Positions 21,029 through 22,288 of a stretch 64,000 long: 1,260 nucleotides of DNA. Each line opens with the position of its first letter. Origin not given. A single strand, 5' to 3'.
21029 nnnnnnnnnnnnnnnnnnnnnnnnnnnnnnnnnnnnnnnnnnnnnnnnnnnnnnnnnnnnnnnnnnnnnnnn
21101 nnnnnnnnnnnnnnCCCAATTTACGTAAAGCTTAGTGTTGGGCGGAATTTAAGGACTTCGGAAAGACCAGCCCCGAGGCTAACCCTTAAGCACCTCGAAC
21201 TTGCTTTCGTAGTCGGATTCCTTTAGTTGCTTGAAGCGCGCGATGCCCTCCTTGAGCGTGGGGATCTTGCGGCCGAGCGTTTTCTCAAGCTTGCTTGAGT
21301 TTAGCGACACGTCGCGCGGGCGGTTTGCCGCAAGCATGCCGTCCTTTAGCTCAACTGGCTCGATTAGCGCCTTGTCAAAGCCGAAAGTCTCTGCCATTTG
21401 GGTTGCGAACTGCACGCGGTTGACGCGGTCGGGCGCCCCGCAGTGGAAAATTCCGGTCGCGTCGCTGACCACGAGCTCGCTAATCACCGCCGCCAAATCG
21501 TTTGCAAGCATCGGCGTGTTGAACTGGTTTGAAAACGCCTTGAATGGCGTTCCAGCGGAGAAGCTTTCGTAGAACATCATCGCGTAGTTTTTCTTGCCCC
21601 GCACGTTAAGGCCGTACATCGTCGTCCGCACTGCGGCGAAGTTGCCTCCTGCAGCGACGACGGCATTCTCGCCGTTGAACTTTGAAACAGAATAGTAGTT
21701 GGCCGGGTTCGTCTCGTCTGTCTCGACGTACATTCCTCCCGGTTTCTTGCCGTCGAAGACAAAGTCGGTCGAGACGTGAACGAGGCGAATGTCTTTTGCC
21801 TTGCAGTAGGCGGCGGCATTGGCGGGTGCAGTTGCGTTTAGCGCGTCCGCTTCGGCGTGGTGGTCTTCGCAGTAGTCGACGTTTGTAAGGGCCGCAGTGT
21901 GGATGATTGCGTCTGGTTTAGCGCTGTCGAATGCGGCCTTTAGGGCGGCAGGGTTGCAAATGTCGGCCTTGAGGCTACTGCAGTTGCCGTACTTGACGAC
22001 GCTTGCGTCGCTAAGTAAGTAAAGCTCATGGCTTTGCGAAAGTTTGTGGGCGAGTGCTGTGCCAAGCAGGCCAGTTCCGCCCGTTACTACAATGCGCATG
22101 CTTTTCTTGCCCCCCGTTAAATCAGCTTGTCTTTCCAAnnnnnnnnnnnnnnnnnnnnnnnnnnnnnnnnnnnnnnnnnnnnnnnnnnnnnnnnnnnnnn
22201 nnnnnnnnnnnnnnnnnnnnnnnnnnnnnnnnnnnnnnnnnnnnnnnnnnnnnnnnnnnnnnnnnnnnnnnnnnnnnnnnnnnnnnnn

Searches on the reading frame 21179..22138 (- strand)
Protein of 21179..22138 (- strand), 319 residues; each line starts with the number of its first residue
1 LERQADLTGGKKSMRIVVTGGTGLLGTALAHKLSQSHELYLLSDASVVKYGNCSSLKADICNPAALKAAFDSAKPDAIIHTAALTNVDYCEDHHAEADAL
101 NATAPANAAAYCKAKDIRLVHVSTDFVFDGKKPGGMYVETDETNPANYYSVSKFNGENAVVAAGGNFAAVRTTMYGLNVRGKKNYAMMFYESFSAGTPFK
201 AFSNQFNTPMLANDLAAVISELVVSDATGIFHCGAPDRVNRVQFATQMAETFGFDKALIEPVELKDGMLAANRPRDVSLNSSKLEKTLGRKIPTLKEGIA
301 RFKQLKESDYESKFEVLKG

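Call 5: search_protein_families(library=pfam, proteins=[window:21179-22138:-], max_evalue=0.01)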
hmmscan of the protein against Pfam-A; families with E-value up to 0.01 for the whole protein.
window:21179-22138:- (319 aa): 6 families
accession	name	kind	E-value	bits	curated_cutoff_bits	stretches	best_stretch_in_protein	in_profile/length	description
PF04321.23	RmlD_sub_bind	-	3.5e-65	220.3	27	1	14-302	1-281/287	RmlD substrate binding domain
PF01370.27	Epimerase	-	1.3e-22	80.8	20.9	1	16-175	1-168/240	NAD dependent epimerase/dehydratase family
PF16363.11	GDP_Man_Dehyd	-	2e-13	51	27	1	18-163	2-167/332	GDP-mannose 4,6 dehydratase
PF01073.25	3Beta_HSD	-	5.8e-09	35.8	22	1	17-180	1-177/280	3-beta hydroxysteroid dehydrogenase/isomerase family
PF02719.21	Polysacc_synt_2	-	7.2e-08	32.4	20.2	1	16-126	1-130/293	Polysaccharide biosynthesis protein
PF07993.18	NAD_binding_4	-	1.1e-07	31.8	20.1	1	74-166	88-196/258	Male sterility protein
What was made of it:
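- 21179..22099 (-): Native right flank: an RmlD-like sugar reductase. This is the last gene that is syntenic with the closest relative. Pfam PF04321 at E 3.5e-65: call 5.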

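Call 10: find_encoding_contigs(protein=window:21179-22102:-, flank=10000, max_places=6)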
Protein window:21179-22102:- (307 aa): no gene with exactly this product is on record in the collection.

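Call 13: find_related_loci(query=window:21179-22099:-, collection=genome_contigs, flank=10000)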
Query window:21179-22099:- (306 aa) in genome_contigs; peptide patterns used: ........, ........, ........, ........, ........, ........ (x = any residue, [..] = any of these).
599 stretches matched a pattern (row limit reached: there are more); 546 encode a relative of the query (tblastn E <= 1e-3); the best 80 are kept; 80 distinct loci.
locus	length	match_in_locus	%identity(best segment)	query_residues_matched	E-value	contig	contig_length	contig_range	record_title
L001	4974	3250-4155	49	1-304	7e-94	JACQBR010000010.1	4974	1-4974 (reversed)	MAG: Candidatus Micrarchaeota archaeon isolate NC_groundwater_947_Pr1_S-0.2um_57_30 Montesol18-Sp2_coassembly_scaffold_3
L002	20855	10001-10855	37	2-292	3e-60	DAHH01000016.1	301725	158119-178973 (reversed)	MAG TPA_asm: Methanobacterium sp. UBA410 UBA410_contig_333, whole genome shotgun sequence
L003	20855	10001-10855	37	2-294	5e-60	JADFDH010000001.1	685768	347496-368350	MAG: Methanobacterium sp. isolate QR_Bin.13 NODE_1_length_685768_cov_53.2425, whole genome shotgun sequence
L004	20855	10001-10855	36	2-294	3e-58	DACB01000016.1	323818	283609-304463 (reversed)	MAG TPA_asm: Methanobacterium sp. UBA294 UBA294_contig_344, whole genome shotgun sequence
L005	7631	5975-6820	39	1-291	1e-57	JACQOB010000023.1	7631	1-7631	MAG: Candidatus Aenigmatarchaeota archaeon isolate NC_groundwater_1270_Ag_S-0.2um_52_24 S_p2_S4_coassembly_k141_661775,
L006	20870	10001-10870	36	2-293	1e-57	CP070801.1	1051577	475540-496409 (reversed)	MAG: Candidatus Aenigmatarchaeota archaeon isolate bin1364 chromosome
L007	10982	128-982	36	2-294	2e-56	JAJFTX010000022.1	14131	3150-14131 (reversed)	MAG: Methanobacterium sp. isolate bin.336 k141_2682737, whole genome shotgun sequence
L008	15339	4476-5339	36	3-294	3e-56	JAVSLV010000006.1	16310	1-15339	MAG: Methanobacterium sp. isolate OMB003 c_000000000487, whole genome shotgun sequence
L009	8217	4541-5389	35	2-292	1e-55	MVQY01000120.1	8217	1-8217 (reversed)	MAG: Methanobacterium sp. PtaU1.Bin097 A4E26_contig000120, whole genome shotgun sequence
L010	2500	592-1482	37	2-301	1e-55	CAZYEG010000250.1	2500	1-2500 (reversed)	MAG TPA_asm: uncultured Methanosarcinales archaeon isolate SRP077602_co7_45 genome assembly, contig: NODE_146193_length_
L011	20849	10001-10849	36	2-292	4e-55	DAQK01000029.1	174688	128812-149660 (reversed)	MAG TPA_asm: Methanobacterium sp. UBA279 UBA279_contig_2706, whole genome shotgun sequence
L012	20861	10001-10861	36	2-294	8e-55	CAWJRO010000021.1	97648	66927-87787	MAG: uncultured Methanobacteriaceae archaeon isolate MFD01299.bin.2.199 genome assembly, contig: contig_39540, whole gen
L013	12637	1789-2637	34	2-292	1e-54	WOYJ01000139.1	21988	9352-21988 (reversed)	MAG: Methanobacteriaceae archaeon isolate WOFA01 NODE_920_length_21988_cov_15.779921, whole genome shotgun sequence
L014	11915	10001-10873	35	1-295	2e-54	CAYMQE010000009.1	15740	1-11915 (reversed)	MAG TPA_asm: Candidatus Woesearchaeota archaeon isolate SRP269290_co3_874 genome assembly, contig: NODE_4107_length_1574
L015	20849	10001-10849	35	2-292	5e-54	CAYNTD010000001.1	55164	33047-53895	MAG TPA_asm: uncultured Methanobacterium sp. isolate binchicken_co190_441 genome assembly, contig: NODE_1310_length_5516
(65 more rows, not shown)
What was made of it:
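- Tried and rejected: The genome collection gave at best 49% identity (call 13).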

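Call 20: find_related_loci(query=window:21179-22099:-, collection=metagenome_contigs, flank=10000)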
Query window:21179-22099:- (306 aa) in metagenome_contigs; peptide patterns used: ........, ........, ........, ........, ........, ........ (x = any residue, [..] = any of these).
600 stretches matched a pattern (row limit reached: there are more); 526 encode a relative of the query (tblastn E <= 1e-3); the best 80 are kept; 80 distinct loci.
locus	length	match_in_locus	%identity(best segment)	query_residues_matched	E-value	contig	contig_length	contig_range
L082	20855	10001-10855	36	2-294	2e-58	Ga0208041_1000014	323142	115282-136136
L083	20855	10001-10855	36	3-294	2e-57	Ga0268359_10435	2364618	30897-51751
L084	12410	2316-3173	36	3-295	7e-57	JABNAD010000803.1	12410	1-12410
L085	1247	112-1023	36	1-303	4e-60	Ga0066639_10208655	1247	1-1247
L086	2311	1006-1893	36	1-289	7e-57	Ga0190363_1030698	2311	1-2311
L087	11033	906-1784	36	2-297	4e-56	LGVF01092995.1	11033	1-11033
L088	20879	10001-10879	36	2-297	8e-54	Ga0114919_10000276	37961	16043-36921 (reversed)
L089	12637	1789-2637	34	2-292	9e-55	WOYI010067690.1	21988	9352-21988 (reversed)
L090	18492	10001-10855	36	4-291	1e-54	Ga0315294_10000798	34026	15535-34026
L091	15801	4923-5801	36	2-297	3e-54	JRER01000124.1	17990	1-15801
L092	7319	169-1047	35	2-297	3e-54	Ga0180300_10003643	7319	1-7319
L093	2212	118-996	35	2-297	1e-54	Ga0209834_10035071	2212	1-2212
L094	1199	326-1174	36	2-292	3e-55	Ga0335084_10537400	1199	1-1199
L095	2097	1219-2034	35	1-289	7e-53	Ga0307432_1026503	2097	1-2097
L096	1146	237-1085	35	2-292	1e-54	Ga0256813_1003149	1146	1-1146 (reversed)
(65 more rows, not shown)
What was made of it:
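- Tried and rejected: The metagenome collection gave at best 36% (call 20).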

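Call 74: search_protein_families(library=pfam, proteins=[L001:1516-3111:-], max_evalue=0.1)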
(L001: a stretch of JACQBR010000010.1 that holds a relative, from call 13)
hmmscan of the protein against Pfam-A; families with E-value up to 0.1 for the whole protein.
L001:1516-3111:- (531 aa): 3 families
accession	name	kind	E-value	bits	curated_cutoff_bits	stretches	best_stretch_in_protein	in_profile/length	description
PF01943.22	Polysacc_synt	-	2.9e-21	76.6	28.2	1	29-300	3-256/274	Polysaccharide biosynthesis protein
PF13440.11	Polysacc_synt_3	-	2.5e-19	70.1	23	1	57-365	8-290/293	Polysaccharide biosynthesis protein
PF01554.23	MatE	-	7.5e-10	39.2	24.9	2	44-179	12-150/161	MatE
